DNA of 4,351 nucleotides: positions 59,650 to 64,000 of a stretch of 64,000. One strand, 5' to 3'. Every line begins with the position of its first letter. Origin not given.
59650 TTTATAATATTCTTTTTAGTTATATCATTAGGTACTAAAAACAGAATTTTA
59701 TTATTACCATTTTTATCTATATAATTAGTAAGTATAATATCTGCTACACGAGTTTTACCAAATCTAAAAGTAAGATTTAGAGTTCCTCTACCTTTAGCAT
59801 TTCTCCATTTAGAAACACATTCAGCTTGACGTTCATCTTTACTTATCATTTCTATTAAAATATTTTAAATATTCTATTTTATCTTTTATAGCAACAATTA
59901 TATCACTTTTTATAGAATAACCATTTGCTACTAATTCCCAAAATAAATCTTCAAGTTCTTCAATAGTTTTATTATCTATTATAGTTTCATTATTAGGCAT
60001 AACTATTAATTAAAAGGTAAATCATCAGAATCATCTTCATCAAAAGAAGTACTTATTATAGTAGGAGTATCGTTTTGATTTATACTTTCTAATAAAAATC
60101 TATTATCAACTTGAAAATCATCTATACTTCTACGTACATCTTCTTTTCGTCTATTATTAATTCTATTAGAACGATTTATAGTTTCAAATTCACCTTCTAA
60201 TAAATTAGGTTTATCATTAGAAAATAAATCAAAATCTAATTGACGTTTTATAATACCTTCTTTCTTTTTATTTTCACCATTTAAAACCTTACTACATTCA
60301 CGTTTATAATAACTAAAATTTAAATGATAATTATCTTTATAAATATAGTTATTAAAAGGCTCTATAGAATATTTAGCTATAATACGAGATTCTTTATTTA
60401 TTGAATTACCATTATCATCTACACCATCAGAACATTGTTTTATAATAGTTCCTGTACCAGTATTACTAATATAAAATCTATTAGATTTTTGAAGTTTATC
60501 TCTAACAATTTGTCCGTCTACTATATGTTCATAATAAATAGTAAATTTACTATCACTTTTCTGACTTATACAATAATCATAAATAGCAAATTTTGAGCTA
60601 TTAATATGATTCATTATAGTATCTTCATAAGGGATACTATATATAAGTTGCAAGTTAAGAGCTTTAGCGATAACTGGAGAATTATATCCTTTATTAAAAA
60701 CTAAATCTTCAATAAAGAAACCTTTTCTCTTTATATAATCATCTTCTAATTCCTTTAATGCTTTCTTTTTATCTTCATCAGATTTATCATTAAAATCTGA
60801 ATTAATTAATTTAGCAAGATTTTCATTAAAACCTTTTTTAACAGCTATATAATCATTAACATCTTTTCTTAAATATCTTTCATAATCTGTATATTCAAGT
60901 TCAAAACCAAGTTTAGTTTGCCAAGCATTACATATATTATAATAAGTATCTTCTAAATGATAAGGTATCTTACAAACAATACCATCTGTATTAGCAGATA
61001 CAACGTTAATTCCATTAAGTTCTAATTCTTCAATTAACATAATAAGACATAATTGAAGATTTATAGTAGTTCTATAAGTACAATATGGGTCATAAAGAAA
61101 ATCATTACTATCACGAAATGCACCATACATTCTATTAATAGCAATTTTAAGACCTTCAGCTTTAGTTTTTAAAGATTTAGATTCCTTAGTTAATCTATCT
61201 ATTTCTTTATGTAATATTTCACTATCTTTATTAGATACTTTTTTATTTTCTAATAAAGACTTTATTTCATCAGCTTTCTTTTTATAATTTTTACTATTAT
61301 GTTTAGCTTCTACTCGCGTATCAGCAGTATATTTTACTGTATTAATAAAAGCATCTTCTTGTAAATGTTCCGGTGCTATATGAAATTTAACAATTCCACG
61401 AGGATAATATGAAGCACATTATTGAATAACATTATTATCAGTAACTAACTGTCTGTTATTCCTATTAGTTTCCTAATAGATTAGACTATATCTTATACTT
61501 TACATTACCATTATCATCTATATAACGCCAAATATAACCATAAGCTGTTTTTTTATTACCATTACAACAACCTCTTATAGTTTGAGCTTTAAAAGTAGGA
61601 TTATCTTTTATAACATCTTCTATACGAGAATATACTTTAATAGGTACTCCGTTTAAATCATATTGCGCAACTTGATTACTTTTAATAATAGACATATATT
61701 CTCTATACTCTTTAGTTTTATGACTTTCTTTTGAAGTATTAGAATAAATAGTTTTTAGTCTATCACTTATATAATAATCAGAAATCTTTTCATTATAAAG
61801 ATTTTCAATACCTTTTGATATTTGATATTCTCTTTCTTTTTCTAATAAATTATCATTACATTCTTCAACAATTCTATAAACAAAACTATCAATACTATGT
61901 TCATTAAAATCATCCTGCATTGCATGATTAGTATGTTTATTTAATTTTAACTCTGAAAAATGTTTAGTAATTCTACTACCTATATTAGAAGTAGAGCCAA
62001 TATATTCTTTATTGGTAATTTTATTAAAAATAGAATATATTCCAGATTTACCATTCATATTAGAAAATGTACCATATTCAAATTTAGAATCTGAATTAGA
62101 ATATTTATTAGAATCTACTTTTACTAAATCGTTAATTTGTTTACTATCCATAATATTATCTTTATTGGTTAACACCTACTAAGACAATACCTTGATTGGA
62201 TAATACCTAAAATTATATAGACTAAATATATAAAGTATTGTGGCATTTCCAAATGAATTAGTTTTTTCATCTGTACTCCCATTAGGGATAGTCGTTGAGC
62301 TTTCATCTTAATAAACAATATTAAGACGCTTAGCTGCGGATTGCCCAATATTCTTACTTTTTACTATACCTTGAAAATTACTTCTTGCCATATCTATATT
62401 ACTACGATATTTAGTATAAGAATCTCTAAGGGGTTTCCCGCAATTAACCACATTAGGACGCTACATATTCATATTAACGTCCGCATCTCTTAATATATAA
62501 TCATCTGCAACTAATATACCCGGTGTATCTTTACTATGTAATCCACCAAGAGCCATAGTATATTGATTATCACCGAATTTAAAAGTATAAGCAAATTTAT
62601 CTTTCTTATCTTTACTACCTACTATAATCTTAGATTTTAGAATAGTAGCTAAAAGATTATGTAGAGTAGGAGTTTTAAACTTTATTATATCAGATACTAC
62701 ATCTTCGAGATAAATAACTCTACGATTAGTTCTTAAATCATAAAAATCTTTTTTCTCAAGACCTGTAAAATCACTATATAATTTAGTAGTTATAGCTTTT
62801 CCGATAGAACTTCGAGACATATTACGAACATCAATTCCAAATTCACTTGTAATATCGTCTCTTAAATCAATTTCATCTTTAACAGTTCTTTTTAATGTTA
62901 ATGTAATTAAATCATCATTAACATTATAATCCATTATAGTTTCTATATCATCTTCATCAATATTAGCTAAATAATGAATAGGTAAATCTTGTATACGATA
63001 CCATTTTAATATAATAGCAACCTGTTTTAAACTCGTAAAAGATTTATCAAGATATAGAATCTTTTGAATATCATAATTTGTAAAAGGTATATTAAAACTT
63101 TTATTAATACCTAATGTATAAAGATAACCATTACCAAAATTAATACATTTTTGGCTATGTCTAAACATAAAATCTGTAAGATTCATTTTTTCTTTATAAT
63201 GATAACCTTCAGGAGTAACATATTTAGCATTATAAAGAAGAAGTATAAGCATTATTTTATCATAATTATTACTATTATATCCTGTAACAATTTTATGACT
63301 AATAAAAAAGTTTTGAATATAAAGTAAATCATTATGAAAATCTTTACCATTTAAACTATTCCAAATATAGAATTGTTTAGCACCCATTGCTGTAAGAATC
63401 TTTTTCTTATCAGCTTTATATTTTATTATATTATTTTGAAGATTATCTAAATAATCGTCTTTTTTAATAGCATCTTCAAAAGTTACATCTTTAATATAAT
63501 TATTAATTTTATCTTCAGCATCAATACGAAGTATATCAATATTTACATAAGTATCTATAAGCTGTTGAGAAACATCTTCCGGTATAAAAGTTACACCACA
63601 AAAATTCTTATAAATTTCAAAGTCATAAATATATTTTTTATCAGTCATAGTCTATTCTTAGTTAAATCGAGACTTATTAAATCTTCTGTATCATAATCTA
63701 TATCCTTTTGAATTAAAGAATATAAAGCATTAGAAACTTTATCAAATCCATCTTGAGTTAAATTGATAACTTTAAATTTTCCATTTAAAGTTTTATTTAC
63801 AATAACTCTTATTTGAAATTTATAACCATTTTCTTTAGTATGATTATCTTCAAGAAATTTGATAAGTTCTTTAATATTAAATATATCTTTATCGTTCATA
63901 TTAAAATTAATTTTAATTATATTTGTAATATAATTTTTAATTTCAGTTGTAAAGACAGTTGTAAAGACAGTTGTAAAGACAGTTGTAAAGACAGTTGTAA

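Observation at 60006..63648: Family-B DNA polymerase split inside motif A by a group I intron carrying a GIY-YIG homing endonuclease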

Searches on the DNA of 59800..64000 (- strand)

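Call 9: search_dna_similar(query=window:59800-64000:-, collection=phages, mode=distant, max_rows=30)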
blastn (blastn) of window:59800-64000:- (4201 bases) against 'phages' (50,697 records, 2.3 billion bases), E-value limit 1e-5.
Records with a match: 46; places in all: 46; records where one place covers at least 80% of the query: 2.
Best place of each record, by identity: >=99% 2; 80-90% 3; 60-80% 41.
By first word of the organism name: Bacillus 13; uncultured 10; Vibrio 9; Staphylococcus 7; Bacteriophage 2; Caudoviricetes 2; Pseudoalteromonas 2; crAssphage 1.
By host as written in the record: - 13; Vibrio cholerae 6; Bacillus subtilis 4; Staphylococcus aureus 3; Bacteroides cellulosilyticus 2; Bacillus subtilis G24 2; Bacillus subtilis KACC 17797 2; Bacillus licheniformis KKP_3373 2; and 10 more.
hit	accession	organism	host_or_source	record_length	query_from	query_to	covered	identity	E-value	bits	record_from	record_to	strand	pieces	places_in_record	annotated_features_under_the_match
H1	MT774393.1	uncultured phage cr127_1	human feces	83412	22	4201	83%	99.9%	0e+0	6257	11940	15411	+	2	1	DNA polymerase (x2) | hypothetical protein (x2) | putative DNA-directed RNA polymerase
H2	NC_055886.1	uncultured phage cr127_1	human feces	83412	22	4201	83%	99.9%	0e+0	6257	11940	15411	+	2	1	DNA polymerase (x2) | hypothetical protein (x2) | putative DNA-directed RNA polymerase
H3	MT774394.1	uncultured phage cr271_1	pig feces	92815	1556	3025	8%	72.3%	3e-14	166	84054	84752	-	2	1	DNA polymerase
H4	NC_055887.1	uncultured phage cr271_1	pig feces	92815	1556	3025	8%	72.3%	3e-14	166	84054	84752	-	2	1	DNA polymerase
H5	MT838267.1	Bacteriophage sp.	human fecal samples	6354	2146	3023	7%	72.6%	2e-11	157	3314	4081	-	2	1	record has no annotation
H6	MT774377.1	uncultured phage cr107_1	human feces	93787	2933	3164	6%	68.7%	4e-13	85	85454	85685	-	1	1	DNA polymerase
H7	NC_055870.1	uncultured phage cr107_1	human feces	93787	2933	3164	6%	68.7%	4e-13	85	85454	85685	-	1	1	DNA polymerase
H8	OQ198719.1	Caudoviricetes sp. 'Rudgehvirus jaberico'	Bacteroides cellulosilyticus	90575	2933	3154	5%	69.2%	4e-13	84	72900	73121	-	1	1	DNA polymerase B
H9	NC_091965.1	Caudoviricetes sp. 'Rudgehvirus jaberico'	Bacteroides cellulosilyticus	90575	2933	3154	5%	69.2%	4e-13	84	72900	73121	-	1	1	DNA polymerase B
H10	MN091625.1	Staphylococcus phage PALS_1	Staphylococcus aureus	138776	1547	1712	4%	71.2%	3e-9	73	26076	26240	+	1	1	none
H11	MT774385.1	uncultured phage cr108_1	human feces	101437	1553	1712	4%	73.1%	2e-10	76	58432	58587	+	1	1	none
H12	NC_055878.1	uncultured phage cr108_1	human feces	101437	1553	1712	4%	73.1%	2e-10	76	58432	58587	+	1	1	none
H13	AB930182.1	Bacillus phage SPG24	Bacillus subtilis G24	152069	1553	1680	3%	75.2%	6e-11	78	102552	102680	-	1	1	none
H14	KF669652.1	Bacillus phage Grass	Bacillus subtilis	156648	1553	1680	3%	75.2%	6e-11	78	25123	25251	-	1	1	none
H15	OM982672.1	Bacillus phage SBSphiJ5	Bacillus subtilis BEST7003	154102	1553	1680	3%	75.2%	6e-11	78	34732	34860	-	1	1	none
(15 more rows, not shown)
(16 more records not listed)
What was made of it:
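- Closest known: DNA-polymerase introns of Bacillus phages SPO1/SP82. Same: The 5' core of this intron is 73-75% identical over 130-165 nt to sequences in SPO1-like and Twort-like phage genomes (call 9).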

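Call 10: get_annotated_region(hit=H1, flank=3000)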
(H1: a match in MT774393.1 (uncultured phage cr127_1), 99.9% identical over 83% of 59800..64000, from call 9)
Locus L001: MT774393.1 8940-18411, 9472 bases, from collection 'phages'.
description: Uncultured phage cr127_1, complete genome.
organism: uncultured phage cr127_1 (NCBI taxid 2772077)
taxonomy: Viruses; Duplodnaviria; Heunggongvirae; Uroviricota; Caudoviricetes; Crassvirales; Crevaviridae; Doltivirinae; Kahucivirus; Kahucivirus intestinalis
host: -; source: human feces; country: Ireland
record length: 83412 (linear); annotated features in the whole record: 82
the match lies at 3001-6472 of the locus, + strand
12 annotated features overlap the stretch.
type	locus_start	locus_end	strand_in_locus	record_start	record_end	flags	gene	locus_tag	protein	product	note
CDS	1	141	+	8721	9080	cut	-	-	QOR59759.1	hypothetical protein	gp_26458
CDS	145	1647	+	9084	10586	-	-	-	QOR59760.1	exodeoxyribonuclease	gp_26459; exodeoxyribonuclease, ATP-dependent DNA helicase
CDS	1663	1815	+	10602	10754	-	-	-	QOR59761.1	hypothetical protein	gp_26460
CDS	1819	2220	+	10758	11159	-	-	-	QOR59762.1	hypothetical protein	gp_26461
CDS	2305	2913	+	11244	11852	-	-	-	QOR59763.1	uracil-DNA glycosylase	gp_26462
CDS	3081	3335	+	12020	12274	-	-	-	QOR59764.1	hypothetical protein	gp_26463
CDS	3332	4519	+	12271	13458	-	-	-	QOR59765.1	DNA polymerase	gp_26464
CDS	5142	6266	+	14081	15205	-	-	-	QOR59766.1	DNA polymerase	gp_26465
CDS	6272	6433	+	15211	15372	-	-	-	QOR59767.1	hypothetical protein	gp_26466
CDS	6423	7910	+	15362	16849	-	-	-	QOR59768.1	putative DNA-directed RNA polymerase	gp_26467; putative DNA-directed RNA polymerase, chromatin-remodeling complex ATPase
CDS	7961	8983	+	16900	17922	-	-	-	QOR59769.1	hypothetical protein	gp_26468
CDS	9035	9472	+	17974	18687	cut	-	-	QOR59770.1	hypothetical protein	gp_26469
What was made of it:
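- GenBank annotates cr127_1 with two separate 'DNA polymerase' CDS (call 10).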

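Call 13: search_rna_families(source=L001, start=4300, end=5100, threshold=evalue, max_evalue=1, show_alignments=2)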
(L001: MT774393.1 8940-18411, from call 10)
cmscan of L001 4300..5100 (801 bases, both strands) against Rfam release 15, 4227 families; matches with E-value up to 1: 1.
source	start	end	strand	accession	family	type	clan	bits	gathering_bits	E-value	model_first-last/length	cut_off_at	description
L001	4494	4810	+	RF00028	Intron_gpI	Intron;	-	67.7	50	6.5e-17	1-253/253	no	Group I catalytic intron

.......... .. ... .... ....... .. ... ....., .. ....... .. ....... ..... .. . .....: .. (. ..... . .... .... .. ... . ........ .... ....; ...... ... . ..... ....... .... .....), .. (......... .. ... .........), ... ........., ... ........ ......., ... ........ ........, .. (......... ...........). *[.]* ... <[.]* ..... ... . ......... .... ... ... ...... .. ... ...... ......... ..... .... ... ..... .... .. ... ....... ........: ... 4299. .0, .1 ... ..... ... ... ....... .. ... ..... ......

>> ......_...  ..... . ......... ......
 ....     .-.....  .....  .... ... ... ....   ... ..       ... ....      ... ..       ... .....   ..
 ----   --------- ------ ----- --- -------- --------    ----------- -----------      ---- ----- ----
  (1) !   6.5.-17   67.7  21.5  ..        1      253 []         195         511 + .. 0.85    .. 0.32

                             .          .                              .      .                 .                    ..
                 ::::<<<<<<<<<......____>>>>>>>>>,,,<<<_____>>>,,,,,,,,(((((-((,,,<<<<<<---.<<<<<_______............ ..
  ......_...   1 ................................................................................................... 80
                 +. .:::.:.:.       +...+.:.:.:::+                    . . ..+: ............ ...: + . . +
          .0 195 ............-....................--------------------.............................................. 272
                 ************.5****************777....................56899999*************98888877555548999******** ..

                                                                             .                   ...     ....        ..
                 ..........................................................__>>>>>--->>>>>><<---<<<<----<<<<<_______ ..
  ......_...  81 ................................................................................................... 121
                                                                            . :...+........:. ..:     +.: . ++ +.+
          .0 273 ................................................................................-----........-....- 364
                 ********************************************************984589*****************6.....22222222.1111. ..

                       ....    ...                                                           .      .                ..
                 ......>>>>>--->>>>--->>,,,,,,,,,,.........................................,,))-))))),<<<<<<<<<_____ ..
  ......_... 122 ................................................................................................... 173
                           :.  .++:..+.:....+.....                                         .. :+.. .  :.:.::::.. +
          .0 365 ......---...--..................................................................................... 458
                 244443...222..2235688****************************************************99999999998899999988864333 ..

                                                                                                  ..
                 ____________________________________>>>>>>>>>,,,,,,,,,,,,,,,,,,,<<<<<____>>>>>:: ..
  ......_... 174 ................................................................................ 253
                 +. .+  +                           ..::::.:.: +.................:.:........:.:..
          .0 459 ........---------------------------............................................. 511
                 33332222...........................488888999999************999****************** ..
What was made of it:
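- On Group I intron (Rfam RF00028): The natural ORF-less allele has an identical core and scores 67.7 bits, E 6.5e-17 (call 13).
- Closest known: Phage T4 td intron with I-TevI. Different: No P2 was aligned (call 13).
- Checked: The natural allele without the ORF has an identical core and scores 67.7 bits, E 6.5e-17, over the full model (call 13).
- Rfam Intron_gpI scores 67.7 bits (threshold 50, E 6.5e-17, full model) on the ORF-less allele, whose core is identical to the window (call 13). The sub-threshold Rfam score is explained by the ORF in P8, since the ORF-less allele scores 67.7 bits (call 13).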

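Call 28: get_annotated_region(hit=H3, flank=2500)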
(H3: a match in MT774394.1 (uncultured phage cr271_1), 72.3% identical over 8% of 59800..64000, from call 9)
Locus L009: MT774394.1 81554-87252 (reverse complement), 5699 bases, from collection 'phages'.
description: Uncultured phage cr271_1, complete genome.
organism: uncultured phage cr271_1 (NCBI taxid 2772078)
taxonomy: Viruses; Duplodnaviria; Heunggongvirae; Uroviricota; Caudoviricetes; Crassvirales; Intestiviridae; Obtuvirinae; Hacihdavirus; Hacihdavirus animalis
host: -; source: pig feces; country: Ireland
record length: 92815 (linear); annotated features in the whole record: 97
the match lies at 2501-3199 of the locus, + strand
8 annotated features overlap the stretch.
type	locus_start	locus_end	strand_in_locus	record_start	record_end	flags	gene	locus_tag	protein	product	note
CDS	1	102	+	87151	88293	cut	-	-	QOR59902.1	ATP-dependent DNA helicase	gp_64728; ATP-dependent DNA helicase, exodeoxyribonuclease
CDS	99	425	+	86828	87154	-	-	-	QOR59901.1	ATP-dependent DNA helicase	gp_64727; ATP-dependent DNA helicase, exodeoxyribonuclease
CDS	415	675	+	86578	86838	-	-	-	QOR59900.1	hypothetical protein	gp_64726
CDS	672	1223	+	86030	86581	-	-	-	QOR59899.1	Uracil-DNA glycosylase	gp_64725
CDS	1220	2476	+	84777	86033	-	-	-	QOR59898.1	DNA polymerase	gp_64724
CDS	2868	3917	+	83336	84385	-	-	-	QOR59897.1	DNA polymerase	gp_64723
CDS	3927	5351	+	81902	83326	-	-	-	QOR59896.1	helicase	gp_64722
CDS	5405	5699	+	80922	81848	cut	-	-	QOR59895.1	recombination protein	gp_64721; recombination protein Bet, recombinase RecT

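Call 29: get_annotated_region(hit=H11, flank=2500)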
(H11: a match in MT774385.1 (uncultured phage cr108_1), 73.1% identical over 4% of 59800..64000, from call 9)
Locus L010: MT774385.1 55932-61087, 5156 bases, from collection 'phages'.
description: Uncultured phage cr108_1, complete genome.
organism: uncultured phage cr108_1 (NCBI taxid 2772069)
taxonomy: Viruses; Duplodnaviria; Heunggongvirae; Uroviricota; Caudoviricetes; Crassvirales; Steigviridae; Asinivirinae; Pipoluvirus; Pipoluvirus rarus
host: -; source: human feces; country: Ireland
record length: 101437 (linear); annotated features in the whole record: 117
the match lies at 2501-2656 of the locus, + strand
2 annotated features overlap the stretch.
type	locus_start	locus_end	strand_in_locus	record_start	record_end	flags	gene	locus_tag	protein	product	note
CDS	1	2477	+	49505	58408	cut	-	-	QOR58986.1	hypothetical protein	gp_22606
CDS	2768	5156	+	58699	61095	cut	-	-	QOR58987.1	hypothetical protein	gp_22607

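Call 30: get_annotated_region(hit=H5, flank=3500)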
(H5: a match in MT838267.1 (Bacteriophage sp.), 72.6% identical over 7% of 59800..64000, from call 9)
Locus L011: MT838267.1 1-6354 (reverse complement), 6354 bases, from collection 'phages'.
description: UNVERIFIED: Bacteriophage sp. clone scaffold_7162 genomic sequence.
organism: Bacteriophage sp. (NCBI taxid 38018)
taxonomy: Viruses
host: -; source: human fecal samples; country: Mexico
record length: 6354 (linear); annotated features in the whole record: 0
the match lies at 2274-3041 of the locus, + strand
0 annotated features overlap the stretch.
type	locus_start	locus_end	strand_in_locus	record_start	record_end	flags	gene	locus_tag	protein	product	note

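Call 31: search_rna_families(sources=[L009, L010, L011, L008], threshold=gathering, show_alignments=3)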
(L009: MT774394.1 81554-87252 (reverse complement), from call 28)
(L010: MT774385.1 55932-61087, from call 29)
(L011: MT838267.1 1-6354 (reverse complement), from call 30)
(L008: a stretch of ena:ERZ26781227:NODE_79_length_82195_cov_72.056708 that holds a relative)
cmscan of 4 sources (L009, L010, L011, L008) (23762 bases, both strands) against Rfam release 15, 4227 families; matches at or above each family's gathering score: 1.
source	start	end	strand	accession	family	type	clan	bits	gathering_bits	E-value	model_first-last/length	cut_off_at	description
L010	2443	2761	+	RF00028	Intron_gpI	Intron;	-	80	50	3.8e-19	1-253/253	no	Group I catalytic intron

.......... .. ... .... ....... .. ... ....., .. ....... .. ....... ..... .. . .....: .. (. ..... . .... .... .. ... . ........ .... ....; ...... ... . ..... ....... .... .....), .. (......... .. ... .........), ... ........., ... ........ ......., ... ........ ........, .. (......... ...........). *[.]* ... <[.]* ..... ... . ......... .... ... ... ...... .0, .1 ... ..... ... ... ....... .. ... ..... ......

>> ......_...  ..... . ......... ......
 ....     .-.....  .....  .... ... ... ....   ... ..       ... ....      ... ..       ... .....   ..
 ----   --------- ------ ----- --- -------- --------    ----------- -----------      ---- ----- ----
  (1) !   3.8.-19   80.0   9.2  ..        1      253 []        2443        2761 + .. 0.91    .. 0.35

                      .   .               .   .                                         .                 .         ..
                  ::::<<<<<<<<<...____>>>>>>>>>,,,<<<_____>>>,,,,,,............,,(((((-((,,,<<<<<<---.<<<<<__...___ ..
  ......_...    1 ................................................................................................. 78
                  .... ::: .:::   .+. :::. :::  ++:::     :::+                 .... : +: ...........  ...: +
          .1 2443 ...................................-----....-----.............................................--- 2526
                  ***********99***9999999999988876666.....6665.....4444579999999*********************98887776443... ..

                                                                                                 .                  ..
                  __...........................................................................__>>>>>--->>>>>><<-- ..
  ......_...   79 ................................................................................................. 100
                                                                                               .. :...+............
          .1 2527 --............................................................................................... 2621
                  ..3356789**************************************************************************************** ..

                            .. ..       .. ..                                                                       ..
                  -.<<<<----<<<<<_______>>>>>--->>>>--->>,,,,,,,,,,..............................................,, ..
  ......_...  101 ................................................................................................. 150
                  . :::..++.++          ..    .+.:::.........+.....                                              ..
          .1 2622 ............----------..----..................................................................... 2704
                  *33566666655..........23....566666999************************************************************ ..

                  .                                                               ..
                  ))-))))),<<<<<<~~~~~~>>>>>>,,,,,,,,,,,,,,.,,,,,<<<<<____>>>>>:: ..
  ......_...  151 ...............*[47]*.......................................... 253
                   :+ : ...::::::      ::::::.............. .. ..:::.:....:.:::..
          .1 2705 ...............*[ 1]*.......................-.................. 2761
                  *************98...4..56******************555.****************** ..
